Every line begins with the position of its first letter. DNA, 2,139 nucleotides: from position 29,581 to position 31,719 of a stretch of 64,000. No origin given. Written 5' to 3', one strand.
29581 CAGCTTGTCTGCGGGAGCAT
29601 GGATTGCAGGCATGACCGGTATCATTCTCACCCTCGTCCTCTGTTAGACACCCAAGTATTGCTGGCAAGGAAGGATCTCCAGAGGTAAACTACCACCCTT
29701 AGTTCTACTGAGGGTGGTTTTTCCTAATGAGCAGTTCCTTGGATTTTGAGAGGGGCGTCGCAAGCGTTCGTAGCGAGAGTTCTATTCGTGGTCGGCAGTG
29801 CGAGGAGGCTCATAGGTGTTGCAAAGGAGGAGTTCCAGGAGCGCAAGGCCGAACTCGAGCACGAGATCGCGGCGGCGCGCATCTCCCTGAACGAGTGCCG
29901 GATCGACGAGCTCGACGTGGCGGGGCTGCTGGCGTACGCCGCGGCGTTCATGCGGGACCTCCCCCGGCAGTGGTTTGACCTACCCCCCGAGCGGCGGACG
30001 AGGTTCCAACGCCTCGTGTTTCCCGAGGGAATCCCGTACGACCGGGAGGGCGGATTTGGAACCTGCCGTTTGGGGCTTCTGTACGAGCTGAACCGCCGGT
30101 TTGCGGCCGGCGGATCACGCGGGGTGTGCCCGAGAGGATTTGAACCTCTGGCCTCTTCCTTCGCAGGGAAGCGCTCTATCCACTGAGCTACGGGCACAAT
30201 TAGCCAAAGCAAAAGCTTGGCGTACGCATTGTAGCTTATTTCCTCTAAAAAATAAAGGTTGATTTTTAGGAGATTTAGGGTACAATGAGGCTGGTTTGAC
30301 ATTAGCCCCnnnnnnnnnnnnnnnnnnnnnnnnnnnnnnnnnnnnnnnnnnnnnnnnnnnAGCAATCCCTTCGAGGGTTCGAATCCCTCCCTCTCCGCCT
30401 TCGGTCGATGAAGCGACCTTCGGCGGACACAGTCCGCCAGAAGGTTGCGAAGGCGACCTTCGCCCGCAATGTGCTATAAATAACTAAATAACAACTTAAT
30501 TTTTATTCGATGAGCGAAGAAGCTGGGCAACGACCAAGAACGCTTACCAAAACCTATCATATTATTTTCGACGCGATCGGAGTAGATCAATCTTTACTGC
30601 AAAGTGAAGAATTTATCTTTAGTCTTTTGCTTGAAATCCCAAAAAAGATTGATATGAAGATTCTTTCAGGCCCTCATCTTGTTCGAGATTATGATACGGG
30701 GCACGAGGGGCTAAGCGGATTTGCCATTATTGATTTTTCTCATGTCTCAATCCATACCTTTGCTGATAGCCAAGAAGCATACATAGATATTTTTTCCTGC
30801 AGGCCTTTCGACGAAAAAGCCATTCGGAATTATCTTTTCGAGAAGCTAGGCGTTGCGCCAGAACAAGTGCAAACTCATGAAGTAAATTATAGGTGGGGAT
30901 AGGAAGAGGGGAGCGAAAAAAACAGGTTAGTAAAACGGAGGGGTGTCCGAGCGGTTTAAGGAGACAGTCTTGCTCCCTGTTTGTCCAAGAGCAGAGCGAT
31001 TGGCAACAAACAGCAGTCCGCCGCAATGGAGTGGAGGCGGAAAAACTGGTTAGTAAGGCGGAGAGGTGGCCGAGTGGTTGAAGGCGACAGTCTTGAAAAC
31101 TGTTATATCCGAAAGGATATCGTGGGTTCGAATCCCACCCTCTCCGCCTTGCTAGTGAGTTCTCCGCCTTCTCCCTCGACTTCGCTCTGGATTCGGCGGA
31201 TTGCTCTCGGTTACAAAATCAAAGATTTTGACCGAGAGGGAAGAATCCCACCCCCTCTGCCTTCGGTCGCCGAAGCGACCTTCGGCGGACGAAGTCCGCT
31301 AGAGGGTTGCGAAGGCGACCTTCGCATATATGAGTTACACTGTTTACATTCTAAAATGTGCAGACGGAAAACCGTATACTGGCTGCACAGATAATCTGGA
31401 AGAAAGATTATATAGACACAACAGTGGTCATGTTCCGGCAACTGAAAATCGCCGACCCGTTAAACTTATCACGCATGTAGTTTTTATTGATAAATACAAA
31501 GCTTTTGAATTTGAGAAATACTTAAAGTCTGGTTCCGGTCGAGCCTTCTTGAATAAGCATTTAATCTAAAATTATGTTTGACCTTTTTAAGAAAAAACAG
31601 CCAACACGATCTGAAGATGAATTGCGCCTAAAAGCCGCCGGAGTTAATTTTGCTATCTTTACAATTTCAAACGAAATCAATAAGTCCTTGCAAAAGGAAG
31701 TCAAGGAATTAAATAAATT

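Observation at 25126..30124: GC-richer island of orphan immunity genes and toxin fragments in an otherwise AT-leaning reduced genome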

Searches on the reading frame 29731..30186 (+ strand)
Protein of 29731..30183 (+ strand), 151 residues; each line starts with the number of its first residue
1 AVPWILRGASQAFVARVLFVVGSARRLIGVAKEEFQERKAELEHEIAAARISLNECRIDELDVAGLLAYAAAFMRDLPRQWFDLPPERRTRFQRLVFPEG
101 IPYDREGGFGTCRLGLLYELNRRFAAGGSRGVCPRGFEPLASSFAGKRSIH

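Call 4: search_protein_families(library=pfam, max_evalue=1, proteins=[window:29746-30186:+])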
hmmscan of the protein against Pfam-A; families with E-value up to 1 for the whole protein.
window:29746-30186:+ (146 aa): 0 families

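Call 5: search_protein_families(library=ncbifam, max_evalue=1, proteins=[window:29746-30186:+])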
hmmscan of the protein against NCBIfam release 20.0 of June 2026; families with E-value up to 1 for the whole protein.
window:29746-30186:+ (146 aa): 0 families

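Call 24: find_homologous_proteins(query=window:29731-30183:+, max_evalue=0.001)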
Query window:29731-30183:+ (151 aa): 7 proteins with E <= 0.001 among 112 candidates.
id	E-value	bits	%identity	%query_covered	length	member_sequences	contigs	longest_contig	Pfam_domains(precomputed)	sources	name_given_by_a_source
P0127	6.6e-38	148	65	62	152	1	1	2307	-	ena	-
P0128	1.1e-30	125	56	72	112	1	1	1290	-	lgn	-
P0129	2.6e-29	120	53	67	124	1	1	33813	-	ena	-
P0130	4.8e-22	97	68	45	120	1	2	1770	-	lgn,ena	-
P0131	3.3e-18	84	41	74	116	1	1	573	-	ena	-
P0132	6.8e-17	80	37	80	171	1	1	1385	-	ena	-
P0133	1.4e-14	73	36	78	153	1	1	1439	-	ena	-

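Call 26: search_dna_similar(query=P0132, collection=phages, mode=protein, max_evalue=0.01, max_rows=10)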
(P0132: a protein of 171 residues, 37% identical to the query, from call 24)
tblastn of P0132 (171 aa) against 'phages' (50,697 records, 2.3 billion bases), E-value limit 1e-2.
No match.

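Call 27: search_dna_similar(query=window:29731-30183:+, collection=plasmids, mode=protein, max_evalue=0.01, max_rows=10)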
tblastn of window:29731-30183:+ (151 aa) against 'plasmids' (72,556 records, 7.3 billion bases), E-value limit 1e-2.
No match.
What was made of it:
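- Tried and rejected: The recombinase fragment and a homologue (P0132) had no tblastn match in plasmids or phages respectively (calls 26, 27).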

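Call 30: search_protein_families(library=padloc, max_evalue=1, proteins=[window:29731-30183:+])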
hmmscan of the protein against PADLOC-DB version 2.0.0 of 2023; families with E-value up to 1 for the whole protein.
window:29731-30183:+ (151 aa): 0 families

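Call 31: search_protein_families(library=phrogs, max_evalue=1, proteins=[window:29731-30183:+])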
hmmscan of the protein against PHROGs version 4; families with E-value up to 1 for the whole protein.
window:29731-30183:+ (151 aa): 0 families

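Call 41: search_protein_representatives(alignment_id=A3)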
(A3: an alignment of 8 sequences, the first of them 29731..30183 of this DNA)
Query: 8 sequences, 118 profile positions. Proteins with E-value up to 0.001 (for the whole library): 1471; up to 1e-10: 241; up to 1e-30: 19. The best 150 are listed.
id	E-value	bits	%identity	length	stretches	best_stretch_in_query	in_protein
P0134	1.9e-45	169.8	-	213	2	3-114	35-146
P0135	1.3e-44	167.1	-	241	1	3-117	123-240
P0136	5.8e-43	161.7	-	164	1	1-117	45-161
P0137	8.4e-41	154.8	-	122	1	3-101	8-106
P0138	8.4e-41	154.8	-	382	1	4-109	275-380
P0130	8.7e-41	154.7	-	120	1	10-107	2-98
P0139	3.1e-40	152.9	-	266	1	3-117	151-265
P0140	1.9e-39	150.4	-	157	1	4-117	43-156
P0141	5.3e-38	145.7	-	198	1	6-118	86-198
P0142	2.5e-36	140.4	-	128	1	3-118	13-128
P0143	2.9e-36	140.1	-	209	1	4-101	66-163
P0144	4.3e-36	139.6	-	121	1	21-112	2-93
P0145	2.5e-35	137.1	-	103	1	17-117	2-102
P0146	1.2e-34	135.0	-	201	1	1-117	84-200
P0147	1.8e-33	131.1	-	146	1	4-102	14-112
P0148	2.2e-32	127.6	-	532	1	5-117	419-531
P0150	1.8e-31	124.7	-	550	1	4-116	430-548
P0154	1.9e-30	121.3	-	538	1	6-111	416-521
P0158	6.5e-28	113.2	-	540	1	3-116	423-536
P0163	2.0e-25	105.2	-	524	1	4-116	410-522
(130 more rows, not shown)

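Call 42: search_protein_families(library=pfam, max_evalue=0.001, proteins=[P0148, P0150, P0154, P0158, P0138, P0163, P0135])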
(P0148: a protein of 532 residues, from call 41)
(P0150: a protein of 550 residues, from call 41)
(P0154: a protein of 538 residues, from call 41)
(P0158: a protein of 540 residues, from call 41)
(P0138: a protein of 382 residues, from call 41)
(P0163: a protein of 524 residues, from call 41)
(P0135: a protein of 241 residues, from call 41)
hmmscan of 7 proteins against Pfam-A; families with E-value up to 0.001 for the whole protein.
P0148 (532 aa): 2 families
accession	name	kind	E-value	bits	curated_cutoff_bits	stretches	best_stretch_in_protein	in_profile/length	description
PF00239.26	Resolvase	-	1.1e-27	97.4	23.3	1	11-160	1-143/145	Resolvase, N terminal domain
PF07508.19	Recombinase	-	5.7e-09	36.6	21.1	1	194-280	5-101/102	Recombinase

P0150 (550 aa): 3 families
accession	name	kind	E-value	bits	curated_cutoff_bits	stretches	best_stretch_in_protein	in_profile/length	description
PF00239.26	Resolvase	-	1.3e-32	113.4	23.3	1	14-159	1-144/145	Resolvase, N terminal domain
PF13408.12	Zn_ribbon_recom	-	3.4e-06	27.8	25.3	1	309-364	1-56/58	Recombinase zinc beta ribbon domain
PF07508.19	Recombinase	-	0.00019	22.1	21.1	1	193-284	6-102/102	Recombinase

P0154 (538 aa): 2 families
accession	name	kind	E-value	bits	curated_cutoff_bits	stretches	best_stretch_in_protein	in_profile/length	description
PF00239.26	Resolvase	-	1.9e-28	99.9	23.3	1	11-158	2-143/145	Resolvase, N terminal domain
PF13408.12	Zn_ribbon_recom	-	0.00025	21.8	25.3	1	297-348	5-56/58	Recombinase zinc beta ribbon domain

P0158 (540 aa): 2 families
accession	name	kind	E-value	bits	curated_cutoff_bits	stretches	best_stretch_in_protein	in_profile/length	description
PF00239.26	Resolvase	-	6.7e-31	107.8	23.3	1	15-162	2-143/145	Resolvase, N terminal domain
PF13408.12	Zn_ribbon_recom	-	3.2e-05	24.6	25.3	1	303-359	1-57/58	Recombinase zinc beta ribbon domain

P0138 (382 aa): 1 family
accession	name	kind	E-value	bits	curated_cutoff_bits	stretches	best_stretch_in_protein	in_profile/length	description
PF13408.12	Zn_ribbon_recom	-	4.6e-05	24.2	25.3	1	154-210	1-57/58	Recombinase zinc beta ribbon domain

P0163 (524 aa): 2 families
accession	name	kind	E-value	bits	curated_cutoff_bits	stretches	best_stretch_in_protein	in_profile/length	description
PF00239.26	Resolvase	-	8.6e-31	107.4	23.3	1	4-149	2-143/145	Resolvase, N terminal domain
PF13408.12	Zn_ribbon_recom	-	1.2e-06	29.2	25.3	1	292-345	4-57/58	Recombinase zinc beta ribbon domain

P0135 (241 aa): 0 families
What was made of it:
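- On Large serine recombinase: Domains of full-length homologues in call 42.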

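Call 97: find_encoding_contigs(protein=P0129, flank=8000, max_places=2)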
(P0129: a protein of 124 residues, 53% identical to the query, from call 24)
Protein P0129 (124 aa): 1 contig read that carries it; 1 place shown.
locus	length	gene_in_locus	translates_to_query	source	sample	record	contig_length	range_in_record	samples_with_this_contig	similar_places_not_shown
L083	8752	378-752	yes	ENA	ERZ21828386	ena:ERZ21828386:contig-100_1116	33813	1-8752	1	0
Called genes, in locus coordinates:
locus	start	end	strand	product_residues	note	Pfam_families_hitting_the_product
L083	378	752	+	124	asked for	-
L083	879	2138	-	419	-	PF27218:MJ0043_C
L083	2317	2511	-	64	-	PF05635:23S_rRNA_IVP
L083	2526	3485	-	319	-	PF01933:CofD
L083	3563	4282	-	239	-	PF00483:NTP_transferase, PF12804:NTP_transf_3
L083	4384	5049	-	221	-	PF00702:Hydrolase (weak), PF13419:HAD_2 (weak)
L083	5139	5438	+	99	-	-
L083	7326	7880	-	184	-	PF00961:LAGLIDADG_1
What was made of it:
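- Tried and rejected: The context of recombinase homologue P0129 was uninformative (call 97).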

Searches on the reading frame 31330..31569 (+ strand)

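Call 81: search_protein_families(library=pfam, max_evalue=0.001, proteins=[window:31330-31569:+])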
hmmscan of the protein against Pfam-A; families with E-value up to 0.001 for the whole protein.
window:31330-31569:+ (79 aa): 1 family
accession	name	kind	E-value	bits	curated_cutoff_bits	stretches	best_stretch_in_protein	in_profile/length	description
PF01541.30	GIY-YIG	-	3.2e-14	53.4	22.6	1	3-70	2-73/78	GIY-YIG catalytic domain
